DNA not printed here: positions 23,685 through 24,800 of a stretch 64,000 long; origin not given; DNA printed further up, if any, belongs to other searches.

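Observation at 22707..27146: Divergent chaperone-usher-like fibre-assembly operon with subunits of no recognisable pilin family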

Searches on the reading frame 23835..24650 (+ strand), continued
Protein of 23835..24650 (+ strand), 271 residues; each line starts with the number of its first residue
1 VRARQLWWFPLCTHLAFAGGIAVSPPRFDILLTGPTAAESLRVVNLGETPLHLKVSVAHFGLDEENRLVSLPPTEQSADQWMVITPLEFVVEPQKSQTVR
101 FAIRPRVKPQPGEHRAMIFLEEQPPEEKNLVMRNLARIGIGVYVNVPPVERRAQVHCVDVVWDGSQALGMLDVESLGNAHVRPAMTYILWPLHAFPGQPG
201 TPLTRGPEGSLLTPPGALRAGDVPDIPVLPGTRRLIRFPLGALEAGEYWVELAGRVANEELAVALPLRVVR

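Call 105: get_annotated_region(hit=H4, flank=6000)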
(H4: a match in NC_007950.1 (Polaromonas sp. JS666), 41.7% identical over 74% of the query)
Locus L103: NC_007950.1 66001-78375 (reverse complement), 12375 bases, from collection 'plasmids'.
description: Polaromonas sp. JS666 plasmid 2, complete sequence
organism: Polaromonas sp. JS666 (NCBI taxid 296591)
taxonomy: Bacteria; Pseudomonadota; Betaproteobacteria; Burkholderiales; Comamonadaceae; Polaromonas; Polaromonas sp. JS666
host: -; source: -; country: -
typing (MOB-suite, as given by PLSDB): conjugative; replicon rep_cluster_7; relaxase MOBH; mating-pair formation MPF_T
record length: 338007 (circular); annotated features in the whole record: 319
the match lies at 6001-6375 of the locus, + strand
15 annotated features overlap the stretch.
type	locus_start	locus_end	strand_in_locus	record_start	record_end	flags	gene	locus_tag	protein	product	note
CDS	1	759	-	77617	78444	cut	istB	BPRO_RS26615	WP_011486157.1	IS21-like element helper ATPase IstB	-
CDS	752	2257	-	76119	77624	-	istA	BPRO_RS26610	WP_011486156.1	IS21 family transposase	-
CDS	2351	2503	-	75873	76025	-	-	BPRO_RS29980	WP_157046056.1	hypothetical protein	-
CDS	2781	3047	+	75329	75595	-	-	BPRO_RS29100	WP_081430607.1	hypothetical protein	-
CDS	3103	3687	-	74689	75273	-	-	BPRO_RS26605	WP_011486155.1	DUF6036 family nucleotidyltransferase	-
CDS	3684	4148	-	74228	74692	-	-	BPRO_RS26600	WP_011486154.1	type II toxin-antitoxin system Phd/YefM family antitoxin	-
CDS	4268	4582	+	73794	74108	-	-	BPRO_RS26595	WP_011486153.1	hypothetical protein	-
CDS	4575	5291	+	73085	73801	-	-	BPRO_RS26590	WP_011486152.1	IS6 family transposase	-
CDS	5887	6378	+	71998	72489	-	-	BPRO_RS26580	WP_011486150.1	DUF4402 domain-containing protein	-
CDS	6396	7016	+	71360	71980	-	-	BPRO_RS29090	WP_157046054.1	hypothetical protein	-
CDS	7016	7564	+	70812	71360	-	-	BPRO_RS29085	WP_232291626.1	DUF4402 domain-containing protein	-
CDS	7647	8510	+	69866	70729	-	-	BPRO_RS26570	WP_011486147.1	fimbria/pilus periplasmic chaperone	GO:0071555 - cell wall organization [Evidence IEA]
CDS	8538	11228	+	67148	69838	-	-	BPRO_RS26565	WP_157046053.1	carboxypeptidase-like regulatory domain-containing protein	-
CDS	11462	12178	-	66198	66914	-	-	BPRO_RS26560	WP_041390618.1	IS6 family transposase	-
CDS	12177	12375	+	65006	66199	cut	-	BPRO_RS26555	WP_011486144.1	LuxR C-terminal-related transcriptional regulator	GO:0006355 - regulation of DNA-templated transcription [Evidence IEA]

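Call 106: get_annotated_region(hit=H5, flank=6000)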
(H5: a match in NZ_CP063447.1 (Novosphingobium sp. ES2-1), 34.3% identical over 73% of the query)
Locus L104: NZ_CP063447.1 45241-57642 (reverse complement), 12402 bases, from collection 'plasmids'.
description: Novosphingobium sp. ES2-1 plasmid p2, complete sequence
organism: Novosphingobium sp. ES2-1 (NCBI taxid 2780074)
taxonomy: Bacteria; Pseudomonadota; Alphaproteobacteria; Sphingomonadales; Sphingomonadaceae; Novosphingobium; Novosphingobium sp. ES2-1
host: -; source: mixed culture,activated sludge; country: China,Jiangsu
typing (MOB-suite, as given by PLSDB): conjugative; relaxase MOBF; mating-pair formation MPF_F
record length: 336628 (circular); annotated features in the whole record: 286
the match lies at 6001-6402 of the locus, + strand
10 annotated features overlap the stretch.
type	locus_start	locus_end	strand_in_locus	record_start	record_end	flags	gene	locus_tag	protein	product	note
CDS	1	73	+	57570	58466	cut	-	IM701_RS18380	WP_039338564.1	glycosyltransferase family 2 protein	-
CDS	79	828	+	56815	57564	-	-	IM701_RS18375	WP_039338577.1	glycosyltransferase family 2 protein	-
CDS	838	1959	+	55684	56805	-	gmd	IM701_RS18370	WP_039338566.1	GDP-mannose 4,6-dehydratase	GO:0000271 - polysaccharide biosynthetic process [Evidence IEA]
CDS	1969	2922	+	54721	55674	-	-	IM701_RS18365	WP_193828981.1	GDP-L-fucose synthase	-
CDS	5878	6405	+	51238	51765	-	-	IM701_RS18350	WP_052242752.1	DUF4402 domain-containing protein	-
CDS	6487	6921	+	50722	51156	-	-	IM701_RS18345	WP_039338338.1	hypothetical protein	-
CDS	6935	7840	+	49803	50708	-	-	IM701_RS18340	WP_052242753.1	molecular chaperone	-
CDS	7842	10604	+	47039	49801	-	-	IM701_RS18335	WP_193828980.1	hypothetical protein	-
CDS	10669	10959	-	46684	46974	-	-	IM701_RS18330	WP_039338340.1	hypothetical protein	-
CDS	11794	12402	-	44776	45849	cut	-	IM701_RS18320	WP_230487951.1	GGDEF domain-containing protein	-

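Call 113: find_encoding_contigs(protein=P0081, flank=5000, max_places=1)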
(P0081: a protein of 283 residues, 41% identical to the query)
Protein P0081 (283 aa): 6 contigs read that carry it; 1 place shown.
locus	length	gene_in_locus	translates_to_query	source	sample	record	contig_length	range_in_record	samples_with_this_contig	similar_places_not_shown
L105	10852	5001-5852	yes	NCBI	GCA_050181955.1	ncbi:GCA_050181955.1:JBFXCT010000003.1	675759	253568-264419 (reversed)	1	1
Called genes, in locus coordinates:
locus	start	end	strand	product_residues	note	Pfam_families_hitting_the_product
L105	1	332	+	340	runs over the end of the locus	PF01408:GFO_IDH_MocA, PF02894:GFO_IDH_MocA_C, PF22725:GFO_IDH_MocA_C3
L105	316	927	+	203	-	PF25084:LbH_EIF2B (weak), PF00132:Hexapep, PF14602:Hexapep_2 (faint), PF25087:GMPPB_C (weak)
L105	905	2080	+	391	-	PF01041:DegT_DnrJ_EryC1, PF00155:Aminotran_1_2, PF01212:Beta_elim_lyase (faint)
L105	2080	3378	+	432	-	PF03721:UDPG_MGDP_dh_N, PF00984:UDPG_MGDP_dh, PF03720:UDPG_MGDP_dh_C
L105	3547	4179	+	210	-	-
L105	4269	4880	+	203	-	-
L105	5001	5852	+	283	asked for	-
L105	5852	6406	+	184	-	-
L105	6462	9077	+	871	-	PF22904:NOMO1-like_2nd (faint), PF13620:CarboxypepD_reg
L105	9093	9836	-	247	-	PF01416:PseudoU_synth_1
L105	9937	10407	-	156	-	-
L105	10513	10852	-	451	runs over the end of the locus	PF00206:Lyase_1, PF10397:ADSL_C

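Call 114: find_encoding_contigs(protein=P0110, flank=5000, max_places=1)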
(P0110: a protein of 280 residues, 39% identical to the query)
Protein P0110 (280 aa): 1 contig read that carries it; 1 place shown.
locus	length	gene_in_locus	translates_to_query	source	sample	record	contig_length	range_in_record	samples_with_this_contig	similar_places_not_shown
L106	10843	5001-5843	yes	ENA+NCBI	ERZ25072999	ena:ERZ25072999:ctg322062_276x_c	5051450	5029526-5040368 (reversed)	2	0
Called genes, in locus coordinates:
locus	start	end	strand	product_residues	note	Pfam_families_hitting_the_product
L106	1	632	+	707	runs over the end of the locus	PF00378:ECH_1, PF16113:ECH_2, PF02737:3HCDH_N, PF00725:3HCDH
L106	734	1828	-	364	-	PF08240:ADH_N, PF16912:Glu_dehyd_C (weak), PF00107:ADH_zinc_N, PF13602:ADH_zinc_N_2 (weak)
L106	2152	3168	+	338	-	PF01244:Peptidase_M19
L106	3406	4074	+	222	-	-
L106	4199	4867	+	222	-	-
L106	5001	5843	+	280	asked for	-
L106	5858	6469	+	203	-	-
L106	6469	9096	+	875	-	PF22904:NOMO1-like_2nd (faint), PF13620:CarboxypepD_reg, PF17210:SdrD_B (weak)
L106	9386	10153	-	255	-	PF00106:adh_short, PF08659:KR, PF13561:adh_short_C2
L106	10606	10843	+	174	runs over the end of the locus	-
